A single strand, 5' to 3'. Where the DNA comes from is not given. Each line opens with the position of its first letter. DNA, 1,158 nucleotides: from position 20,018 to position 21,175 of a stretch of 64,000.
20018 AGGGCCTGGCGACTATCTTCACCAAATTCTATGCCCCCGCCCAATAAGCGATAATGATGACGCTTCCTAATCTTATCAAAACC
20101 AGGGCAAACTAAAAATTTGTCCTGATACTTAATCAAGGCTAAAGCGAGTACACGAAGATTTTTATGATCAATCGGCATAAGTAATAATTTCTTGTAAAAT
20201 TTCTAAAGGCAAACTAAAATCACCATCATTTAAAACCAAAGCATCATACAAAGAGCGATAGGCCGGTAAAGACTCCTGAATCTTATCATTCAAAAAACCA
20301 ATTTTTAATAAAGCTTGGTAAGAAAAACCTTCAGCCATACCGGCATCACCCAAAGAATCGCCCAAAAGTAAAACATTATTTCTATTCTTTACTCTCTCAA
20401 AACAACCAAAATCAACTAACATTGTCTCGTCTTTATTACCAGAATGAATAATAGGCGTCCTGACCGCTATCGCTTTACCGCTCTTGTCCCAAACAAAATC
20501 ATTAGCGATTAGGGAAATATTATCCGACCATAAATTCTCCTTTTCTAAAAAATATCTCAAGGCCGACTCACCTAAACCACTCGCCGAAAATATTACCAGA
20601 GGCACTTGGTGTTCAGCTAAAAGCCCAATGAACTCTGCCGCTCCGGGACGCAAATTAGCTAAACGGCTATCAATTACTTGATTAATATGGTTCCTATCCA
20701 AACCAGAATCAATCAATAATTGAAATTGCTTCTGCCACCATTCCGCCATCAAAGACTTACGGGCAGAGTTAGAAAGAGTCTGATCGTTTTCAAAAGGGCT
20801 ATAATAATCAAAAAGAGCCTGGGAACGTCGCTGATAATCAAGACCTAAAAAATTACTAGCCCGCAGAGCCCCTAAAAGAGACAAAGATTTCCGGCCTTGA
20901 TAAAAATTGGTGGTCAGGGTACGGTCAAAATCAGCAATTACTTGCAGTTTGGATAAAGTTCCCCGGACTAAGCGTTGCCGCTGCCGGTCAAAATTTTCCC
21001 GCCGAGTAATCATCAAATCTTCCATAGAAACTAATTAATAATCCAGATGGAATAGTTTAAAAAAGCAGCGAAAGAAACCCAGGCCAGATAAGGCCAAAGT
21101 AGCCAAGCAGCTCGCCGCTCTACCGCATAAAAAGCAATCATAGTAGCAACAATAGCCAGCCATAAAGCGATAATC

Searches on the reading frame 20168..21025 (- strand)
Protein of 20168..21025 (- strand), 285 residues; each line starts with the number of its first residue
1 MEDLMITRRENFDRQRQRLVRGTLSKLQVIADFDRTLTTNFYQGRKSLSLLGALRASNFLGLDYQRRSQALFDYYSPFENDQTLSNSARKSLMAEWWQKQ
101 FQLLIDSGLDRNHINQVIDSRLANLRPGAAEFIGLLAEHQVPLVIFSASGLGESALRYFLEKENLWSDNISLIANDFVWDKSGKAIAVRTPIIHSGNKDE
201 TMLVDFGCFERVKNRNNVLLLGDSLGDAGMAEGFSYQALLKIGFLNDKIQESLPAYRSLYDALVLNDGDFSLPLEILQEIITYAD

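Call 95: search_protein_families(library=pfam, proteins=[window:20168-21025:-], max_evalue=0.00001)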
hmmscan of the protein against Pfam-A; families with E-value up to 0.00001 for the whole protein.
window:20168-21025:- (285 aa): 1 family
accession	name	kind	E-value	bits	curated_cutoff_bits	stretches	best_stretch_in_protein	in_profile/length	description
PF05822.18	UMPH-1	-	2.4e-55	188.2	23.7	1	36-280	2-245/246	Pyrimidine 5'-nucleotidase (UMPH-1)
